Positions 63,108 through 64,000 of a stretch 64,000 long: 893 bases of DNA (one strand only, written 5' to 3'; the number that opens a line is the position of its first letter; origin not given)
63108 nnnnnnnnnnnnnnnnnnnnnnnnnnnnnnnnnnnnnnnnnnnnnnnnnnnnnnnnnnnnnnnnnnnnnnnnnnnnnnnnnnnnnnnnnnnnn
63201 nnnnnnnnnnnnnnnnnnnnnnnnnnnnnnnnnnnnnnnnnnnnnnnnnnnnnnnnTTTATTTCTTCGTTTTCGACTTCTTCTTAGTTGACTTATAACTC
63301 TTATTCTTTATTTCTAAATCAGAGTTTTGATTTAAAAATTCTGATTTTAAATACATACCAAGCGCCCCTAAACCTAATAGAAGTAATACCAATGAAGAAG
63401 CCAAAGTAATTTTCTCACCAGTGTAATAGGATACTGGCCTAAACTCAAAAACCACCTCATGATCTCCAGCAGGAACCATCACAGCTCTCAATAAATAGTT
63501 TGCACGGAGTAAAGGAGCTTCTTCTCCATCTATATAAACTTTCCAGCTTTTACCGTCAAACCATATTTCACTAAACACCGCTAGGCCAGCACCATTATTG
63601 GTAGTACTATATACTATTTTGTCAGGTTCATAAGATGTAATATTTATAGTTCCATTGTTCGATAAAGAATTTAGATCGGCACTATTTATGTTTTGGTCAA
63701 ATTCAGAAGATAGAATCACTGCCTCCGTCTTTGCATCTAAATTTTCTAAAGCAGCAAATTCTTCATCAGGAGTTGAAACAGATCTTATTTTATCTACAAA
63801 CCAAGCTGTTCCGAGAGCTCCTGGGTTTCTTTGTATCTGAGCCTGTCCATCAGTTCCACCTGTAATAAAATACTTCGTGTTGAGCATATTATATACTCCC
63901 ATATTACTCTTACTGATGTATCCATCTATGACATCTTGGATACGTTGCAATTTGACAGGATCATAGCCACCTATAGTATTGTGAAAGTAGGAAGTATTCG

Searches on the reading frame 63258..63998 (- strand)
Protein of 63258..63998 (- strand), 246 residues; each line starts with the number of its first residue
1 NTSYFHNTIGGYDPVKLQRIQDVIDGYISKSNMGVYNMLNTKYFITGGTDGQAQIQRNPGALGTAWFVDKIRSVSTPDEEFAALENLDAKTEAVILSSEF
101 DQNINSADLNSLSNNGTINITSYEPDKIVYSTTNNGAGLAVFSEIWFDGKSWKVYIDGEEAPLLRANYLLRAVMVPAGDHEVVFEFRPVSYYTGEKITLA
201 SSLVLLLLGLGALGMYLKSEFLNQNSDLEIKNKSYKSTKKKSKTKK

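Call 7: search_protein_families(library=pfam, proteins=[window:63258-63950:-])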
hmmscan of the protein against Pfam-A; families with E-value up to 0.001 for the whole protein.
window:63258-63950:- (230 aa): 1 family
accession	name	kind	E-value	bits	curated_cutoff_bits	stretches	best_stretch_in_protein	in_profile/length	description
PF09586.16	YfhO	-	1.2e-06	27.7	28.5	1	101-181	755-834/835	Bacterial membrane protein YfhO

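Call 74: find_homologous_proteins(query=window:63258-63998:-, max_evalue=1e-10)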
Query window:63258-63998:- (246 aa): 453 proteins with E <= 1e-10 among 2424 candidates; the best 120 are listed.
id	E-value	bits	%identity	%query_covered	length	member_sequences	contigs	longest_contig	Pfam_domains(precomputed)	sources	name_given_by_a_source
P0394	7.5e-63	230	53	88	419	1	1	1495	PF09586.17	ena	-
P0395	3.3e-62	228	51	87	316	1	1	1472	PF09586.17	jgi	jgi:hypothetical protein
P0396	1.9e-60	222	48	91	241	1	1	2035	PF09586.17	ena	-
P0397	7.7e-60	220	52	78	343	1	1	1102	PF09586.17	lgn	-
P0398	2.6e-59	218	50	88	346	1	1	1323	PF09586.17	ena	-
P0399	6.6e-59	217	50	92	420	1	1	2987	PF09586.17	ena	-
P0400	2.1e-58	215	48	89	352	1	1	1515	PF09586.17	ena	-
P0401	2.2e-58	215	52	83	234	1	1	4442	PF09586.17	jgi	jgi:hypothetical protein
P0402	5.8e-58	214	50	87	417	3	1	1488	PF09586.17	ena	-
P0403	1.6e-57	212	49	82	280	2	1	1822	PF09586.17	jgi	jgi:hypothetical protein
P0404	1.7e-57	212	48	87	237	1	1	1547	PF09586.17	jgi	jgi:hypothetical protein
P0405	1.8e-57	212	49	83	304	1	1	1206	PF09586.17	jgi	jgi:hypothetical protein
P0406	2.1e-57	212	49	82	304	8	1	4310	PF09586.17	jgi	jgi:hypothetical protein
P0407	8.0e-57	210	52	87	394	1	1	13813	PF09586.17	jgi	jgi:hypothetical protein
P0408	1.3e-56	209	47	80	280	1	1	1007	PF09586.17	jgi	jgi:hypothetical protein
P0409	2.2e-56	209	47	94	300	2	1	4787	PF09586.17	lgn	-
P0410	4.9e-56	208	48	89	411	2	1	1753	PF09586.17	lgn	-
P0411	5.3e-56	207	48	90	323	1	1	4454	PF09586.17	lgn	-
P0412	5.4e-56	207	48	80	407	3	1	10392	PF09586.17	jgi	jgi:hypothetical protein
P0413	3.6e-55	205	45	89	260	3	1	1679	PF09586.17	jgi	jgi:hypothetical protein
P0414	5.2e-55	204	47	83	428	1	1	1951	PF09586.17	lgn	-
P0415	5.7e-55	204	47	82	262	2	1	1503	PF09586.17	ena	-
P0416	3.6e-54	201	49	79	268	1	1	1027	PF09586.17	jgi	jgi:hypothetical protein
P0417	1.2e-53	200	47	86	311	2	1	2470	PF09586.17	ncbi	ncbi:MAG: hypothetical protein ACPG5W_04280, partial [Flavobacteriales bacterium]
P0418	1.3e-53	200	45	79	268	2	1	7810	PF09586.17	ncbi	ncbi:MAG TPA: YfhO family protein, partial [Bacteroidales bacterium]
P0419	1.6e-53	199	46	88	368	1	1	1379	PF09586.17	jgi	jgi:hypothetical protein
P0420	2.5e-53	199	44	91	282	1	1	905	PF09586.17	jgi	jgi:uncharacterized membrane protein YfhO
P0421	2.7e-52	195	44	89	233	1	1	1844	PF09586.17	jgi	jgi:hypothetical protein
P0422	3.9e-52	195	48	80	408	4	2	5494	PF09586.17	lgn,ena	-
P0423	4.0e-52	195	45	88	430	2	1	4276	PF09586.17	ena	-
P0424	1.1e-51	193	45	81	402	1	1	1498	PF09586.17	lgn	-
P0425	1.7e-51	193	48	76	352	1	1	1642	PF09586.17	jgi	jgi:uncharacterized membrane protein YfhO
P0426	2.2e-51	192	46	87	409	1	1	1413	PF09586.17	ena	-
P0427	2.6e-51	192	46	81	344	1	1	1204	PF09586.17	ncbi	ncbi:MAG: YfhO family protein, partial [Bacteroidota bacterium]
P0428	3.1e-51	192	45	82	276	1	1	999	PF09586.17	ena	-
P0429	3.1e-51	192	44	89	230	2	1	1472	PF09586.17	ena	-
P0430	4.5e-51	191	45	88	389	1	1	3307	PF09586.17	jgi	jgi:hypothetical protein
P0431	4.6e-51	191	45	80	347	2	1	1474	PF09586.17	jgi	jgi:hypothetical protein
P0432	5.8e-51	191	46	82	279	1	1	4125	PF09586.17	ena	-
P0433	1.4e-50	190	44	87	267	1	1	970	PF09586.17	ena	-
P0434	2.4e-50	189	42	87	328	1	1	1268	PF09586.17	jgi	jgi:hypothetical protein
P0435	2.5e-50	189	43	92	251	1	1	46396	PF09586.17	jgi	jgi:hypothetical protein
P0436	5.0e-50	188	43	89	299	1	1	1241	PF09586.17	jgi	jgi:hypothetical protein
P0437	1.0e-49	187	49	84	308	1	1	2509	PF09586.17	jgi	-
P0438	1.8e-49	186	46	83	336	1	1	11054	PF09586.17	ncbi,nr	ncbi:MAG TPA: YfhO family protein, partial [Saprospiraceae bacterium]|nr:YfhO family protein [Sapros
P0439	2.4e-49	186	46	73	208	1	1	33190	PF09586.17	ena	-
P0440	3.1e-49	185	47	80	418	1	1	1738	PF09586.17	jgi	jgi:hypothetical protein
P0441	3.6e-49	185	42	83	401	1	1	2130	PF09586.17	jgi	-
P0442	5.5e-49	184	45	85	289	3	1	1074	PF09586.17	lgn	-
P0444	1.4e-48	183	46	87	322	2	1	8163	PF09586.17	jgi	jgi:hypothetical protein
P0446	2.7e-48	182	47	82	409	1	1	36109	PF09586.17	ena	-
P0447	3.4e-48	182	44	89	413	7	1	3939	PF09586.17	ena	-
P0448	4.8e-48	181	44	87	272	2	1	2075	PF09586.17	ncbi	-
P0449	5.2e-48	181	43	91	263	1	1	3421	PF09586.17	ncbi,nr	ncbi:MAG: YfhO family protein, partial [Bacteroidales bacterium]|nr:YfhO family protein [Bacteroidal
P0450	5.5e-48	181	46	85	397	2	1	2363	PF09586.17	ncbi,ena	-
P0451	6.2e-48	181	45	86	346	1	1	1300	PF09586.17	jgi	jgi:uncharacterized membrane protein YfhO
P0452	1.0e-47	180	44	82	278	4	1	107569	PF09586.17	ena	-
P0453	1.4e-47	180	45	85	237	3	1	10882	PF09586.17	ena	-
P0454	2.9e-47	179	41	89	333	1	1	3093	PF09586.17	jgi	jgi:hypothetical protein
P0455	4.4e-47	178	41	89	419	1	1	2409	PF09586.17,PF00571.34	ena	-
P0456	4.5e-47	178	45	85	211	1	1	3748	PF09586.17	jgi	jgi:hypothetical protein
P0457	8.3e-47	177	45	87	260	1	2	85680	PF09586.17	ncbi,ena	-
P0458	9.5e-47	177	46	82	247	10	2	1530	PF09586.17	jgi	jgi:hypothetical protein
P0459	1.1e-46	177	41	80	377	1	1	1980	PF09586.17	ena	-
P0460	1.2e-46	177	43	94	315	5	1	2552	PF09586.17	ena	-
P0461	1.4e-46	177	46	82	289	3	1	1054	PF09586.17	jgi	jgi:hypothetical protein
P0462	1.5e-46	177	43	94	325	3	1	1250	PF09586.17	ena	-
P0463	1.5e-46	177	43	79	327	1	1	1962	PF09586.17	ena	-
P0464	1.6e-46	176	48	36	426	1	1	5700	PF09586.17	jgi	jgi:hypothetical protein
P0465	2.1e-46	176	40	99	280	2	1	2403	PF09586.17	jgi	jgi:hypothetical protein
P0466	3.4e-46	175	43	88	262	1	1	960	PF09586.17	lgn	-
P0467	4.6e-46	175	45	81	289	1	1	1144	PF09586.17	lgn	-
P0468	4.7e-46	175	44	80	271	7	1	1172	PF09586.17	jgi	jgi:hypothetical protein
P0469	5.0e-46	175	46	82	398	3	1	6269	PF09586.17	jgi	jgi:hypothetical protein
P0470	5.1e-46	175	45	82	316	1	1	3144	PF09586.17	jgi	jgi:hypothetical protein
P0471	8.3e-46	174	43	86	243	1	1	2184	PF09586.17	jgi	jgi:hypothetical protein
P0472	8.9e-46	174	57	36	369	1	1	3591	PF09586.17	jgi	jgi:hypothetical protein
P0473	1.0e-45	174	46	85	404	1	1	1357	PF09586.17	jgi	jgi:hypothetical protein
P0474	1.2e-45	174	44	87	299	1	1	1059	PF09586.17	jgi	jgi:hypothetical protein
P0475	1.3e-45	173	43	85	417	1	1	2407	PF09586.17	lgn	-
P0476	2.2e-45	173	43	87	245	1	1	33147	PF09586.17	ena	-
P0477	2.4e-45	173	45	83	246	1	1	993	PF09586.17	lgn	-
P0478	3.3e-45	172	43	82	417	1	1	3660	PF09586.17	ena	-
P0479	6.0e-45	171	42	88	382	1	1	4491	PF09586.17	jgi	jgi:uncharacterized membrane protein YfhO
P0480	6.4e-45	171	43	80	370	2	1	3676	PF09586.17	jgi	jgi:hypothetical protein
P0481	8.3e-45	171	44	87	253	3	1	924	PF09586.17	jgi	jgi:hypothetical protein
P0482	8.5e-45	171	42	85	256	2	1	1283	PF09586.17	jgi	-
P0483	1.0e-44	170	44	87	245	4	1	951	PF09586.17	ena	-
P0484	1.7e-44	170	44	76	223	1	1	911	PF09586.17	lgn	-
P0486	2.1e-44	169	44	82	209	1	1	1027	PF09586.17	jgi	jgi:uncharacterized membrane protein YfhO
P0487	2.6e-44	169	45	81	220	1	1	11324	PF09586.17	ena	-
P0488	4.3e-44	168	42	94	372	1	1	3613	PF09586.17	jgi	jgi:hypothetical protein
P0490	8.0e-44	168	42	93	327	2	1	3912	PF09586.17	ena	-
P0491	1.3e-43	167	42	85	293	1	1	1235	PF09586.17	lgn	-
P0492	1.5e-43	167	43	85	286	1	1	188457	PF09586.17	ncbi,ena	-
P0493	1.7e-43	167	42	86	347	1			PF09586.17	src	-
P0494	2.1e-43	166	41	86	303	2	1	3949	PF09586.17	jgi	-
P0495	2.5e-43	166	44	80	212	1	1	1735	PF09586.17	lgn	-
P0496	2.6e-43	166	41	81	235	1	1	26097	PF09586.17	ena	-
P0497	4.8e-43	165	46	73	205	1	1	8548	PF09586.17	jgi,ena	-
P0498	5.0e-43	165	42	93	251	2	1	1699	PF09586.17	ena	-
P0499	5.2e-43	165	41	85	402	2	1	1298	PF09586.17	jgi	jgi:hypothetical protein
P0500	5.5e-43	165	47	76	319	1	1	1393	PF09586.17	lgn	-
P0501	7.4e-43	164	43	85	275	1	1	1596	PF09586.17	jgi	jgi:hypothetical protein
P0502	1.0e-42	164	43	82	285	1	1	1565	PF09586.17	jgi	jgi:hypothetical protein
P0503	1.1e-42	164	47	65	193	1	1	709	PF09586.17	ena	-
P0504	2.2e-42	163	43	87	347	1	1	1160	PF09586.17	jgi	jgi:hypothetical protein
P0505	2.2e-42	163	49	73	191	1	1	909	PF09586.17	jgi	-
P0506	4.1e-42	162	45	76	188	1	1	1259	PF09586.17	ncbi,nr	ncbi:MAG: hypothetical protein A3K10_02755 [Bacteroidetes bacterium RIFCSPLOWO2_12_FULL_31_6]|nr:MAG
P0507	5.3e-42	162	39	89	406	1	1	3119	PF09586.17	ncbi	ncbi:MAG TPA: YfhO family protein, partial [Hanamia sp.]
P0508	6.8e-42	161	42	86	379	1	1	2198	PF09586.17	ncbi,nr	ncbi:MAG TPA: hypothetical protein VKU83_09365, partial [Puia sp.]|nr:hypothetical protein [Puia sp.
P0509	7.4e-42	161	38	89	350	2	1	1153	PF09586.17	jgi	jgi:hypothetical protein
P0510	7.4e-42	161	39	86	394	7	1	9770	PF09586.17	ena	-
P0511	8.1e-42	161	48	76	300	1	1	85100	PF09586.17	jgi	jgi:hypothetical protein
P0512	1.1e-41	161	40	87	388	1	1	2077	PF09586.17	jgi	jgi:uncharacterized membrane protein YfhO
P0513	1.1e-41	161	41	86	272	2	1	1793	PF09586.17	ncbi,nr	ncbi:MAG: YfhO family protein, partial [Alistipes sp.]|nr:YfhO family protein [Alistipes sp.]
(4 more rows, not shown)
